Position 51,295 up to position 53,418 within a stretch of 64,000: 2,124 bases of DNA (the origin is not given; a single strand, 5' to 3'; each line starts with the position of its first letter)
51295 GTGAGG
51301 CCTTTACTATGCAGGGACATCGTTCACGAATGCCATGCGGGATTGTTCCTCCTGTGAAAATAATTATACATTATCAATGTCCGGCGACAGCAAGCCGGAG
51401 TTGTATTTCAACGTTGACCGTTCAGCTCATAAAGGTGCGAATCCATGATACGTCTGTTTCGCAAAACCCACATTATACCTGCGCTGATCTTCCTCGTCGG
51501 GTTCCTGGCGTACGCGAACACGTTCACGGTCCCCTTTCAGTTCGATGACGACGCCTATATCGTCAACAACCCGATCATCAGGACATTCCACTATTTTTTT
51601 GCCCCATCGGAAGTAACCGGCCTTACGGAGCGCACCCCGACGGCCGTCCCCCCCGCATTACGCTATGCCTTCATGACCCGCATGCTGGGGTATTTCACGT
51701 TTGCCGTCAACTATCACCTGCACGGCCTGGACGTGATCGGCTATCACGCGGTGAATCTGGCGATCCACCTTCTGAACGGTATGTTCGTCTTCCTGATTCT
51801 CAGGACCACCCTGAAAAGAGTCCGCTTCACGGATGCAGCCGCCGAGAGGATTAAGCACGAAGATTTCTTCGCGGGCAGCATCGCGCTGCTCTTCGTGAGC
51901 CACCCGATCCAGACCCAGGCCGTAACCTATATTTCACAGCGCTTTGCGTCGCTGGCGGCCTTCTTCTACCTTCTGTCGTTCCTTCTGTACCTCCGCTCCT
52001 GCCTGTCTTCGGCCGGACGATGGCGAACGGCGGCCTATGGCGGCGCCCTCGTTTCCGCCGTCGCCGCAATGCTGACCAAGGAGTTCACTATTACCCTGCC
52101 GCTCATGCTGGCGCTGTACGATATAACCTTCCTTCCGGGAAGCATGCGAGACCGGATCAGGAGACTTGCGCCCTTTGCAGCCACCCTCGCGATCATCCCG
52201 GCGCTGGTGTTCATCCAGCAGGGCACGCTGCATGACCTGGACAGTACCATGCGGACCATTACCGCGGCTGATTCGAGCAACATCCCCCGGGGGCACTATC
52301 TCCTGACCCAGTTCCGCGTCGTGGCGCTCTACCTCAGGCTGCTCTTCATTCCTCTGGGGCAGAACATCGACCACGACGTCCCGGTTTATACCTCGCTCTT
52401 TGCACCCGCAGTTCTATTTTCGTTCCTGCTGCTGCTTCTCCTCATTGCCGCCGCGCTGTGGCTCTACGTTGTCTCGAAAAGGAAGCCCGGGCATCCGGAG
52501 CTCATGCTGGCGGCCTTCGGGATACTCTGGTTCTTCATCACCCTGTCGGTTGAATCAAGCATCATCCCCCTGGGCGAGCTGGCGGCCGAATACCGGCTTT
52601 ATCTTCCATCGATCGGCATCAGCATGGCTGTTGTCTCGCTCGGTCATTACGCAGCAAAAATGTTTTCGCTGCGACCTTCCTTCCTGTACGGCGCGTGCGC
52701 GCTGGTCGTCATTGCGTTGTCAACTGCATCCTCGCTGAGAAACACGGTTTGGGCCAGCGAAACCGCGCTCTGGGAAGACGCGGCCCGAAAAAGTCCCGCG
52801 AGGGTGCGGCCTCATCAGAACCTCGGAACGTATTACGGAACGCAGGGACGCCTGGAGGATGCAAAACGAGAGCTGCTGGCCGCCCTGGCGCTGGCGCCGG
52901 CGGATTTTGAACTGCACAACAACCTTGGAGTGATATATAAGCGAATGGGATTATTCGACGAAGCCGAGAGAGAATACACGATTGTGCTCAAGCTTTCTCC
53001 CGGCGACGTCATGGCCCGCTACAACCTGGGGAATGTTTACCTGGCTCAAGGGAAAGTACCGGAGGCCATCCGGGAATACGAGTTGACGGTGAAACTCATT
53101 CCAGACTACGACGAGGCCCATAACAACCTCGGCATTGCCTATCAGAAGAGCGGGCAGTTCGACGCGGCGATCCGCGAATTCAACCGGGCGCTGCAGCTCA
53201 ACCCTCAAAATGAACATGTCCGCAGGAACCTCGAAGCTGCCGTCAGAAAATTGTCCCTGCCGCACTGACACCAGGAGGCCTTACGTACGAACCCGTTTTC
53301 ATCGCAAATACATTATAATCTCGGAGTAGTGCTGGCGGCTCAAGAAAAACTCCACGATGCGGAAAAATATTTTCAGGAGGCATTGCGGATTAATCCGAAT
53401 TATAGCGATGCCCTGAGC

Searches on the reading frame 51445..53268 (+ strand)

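Call 7: search_protein_families(library=pfam, proteins=[window:51445-53268:+], max_evalue=0.001)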
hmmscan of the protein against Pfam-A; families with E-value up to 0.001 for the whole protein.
window:51445-53268:+ (607 aa): 17 families
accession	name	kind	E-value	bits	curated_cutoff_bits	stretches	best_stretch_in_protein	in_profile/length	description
PF07719.23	TPR_2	-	1.1e-28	97.4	27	3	557-589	2-34/34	Tetratricopeptide repeat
PF00515.34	TPR_1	-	5.4e-26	89.7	27.8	3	557-589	2-34/34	Tetratricopeptide repeat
PF13414.12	TPR_11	-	1.2e-25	89.4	26.8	3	529-570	1-42/42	TPR repeat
PF13431.12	TPR_17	-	4.4e-21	73.8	24.4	2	478-508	3-33/34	Tetratricopeptide repeat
PF13432.12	TPR_16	-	7.4e-20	71.5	32.7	1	499-552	8-61/65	Tetratricopeptide repeat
PF13181.12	TPR_8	-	1.5e-19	68.8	25.7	1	557-589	2-34/34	Tetratricopeptide repeat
PF13428.12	TPR_14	-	1.1e-16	60.1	23.5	1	559-596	4-41/44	Tetratricopeptide repeat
PF13424.12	TPR_12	-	2.5e-16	60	30.1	2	524-585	5-74/77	Tetratricopeptide repeat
PF14559.12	TPR_19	-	3e-15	56.7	25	2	504-559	7-62/68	Tetratricopeptide repeat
PF13176.12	TPR_7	-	1.3e-12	47.1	27.9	0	558-591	1-34/36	Tetratricopeptide repeat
PF13371.12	TPR_9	-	3.6e-10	40.1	35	1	528-594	1-67/73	Tetratricopeptide repeat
PF13374.12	TPR_10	-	5.3e-10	39.4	27.5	0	560-584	6-30/42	Tetratricopeptide repeat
PF07721.20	TPR_4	-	1.1e-07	32.2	27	0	523-543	2-22/26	Tetratricopeptide repeat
PF13174.12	TPR_6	-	6.4e-07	30.1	26.3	0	562-588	6-32/33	Tetratricopeptide repeat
PF03704.23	BTAD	-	0.00022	22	22.1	0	529-583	69-123/146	Bacterial transcriptional activator domain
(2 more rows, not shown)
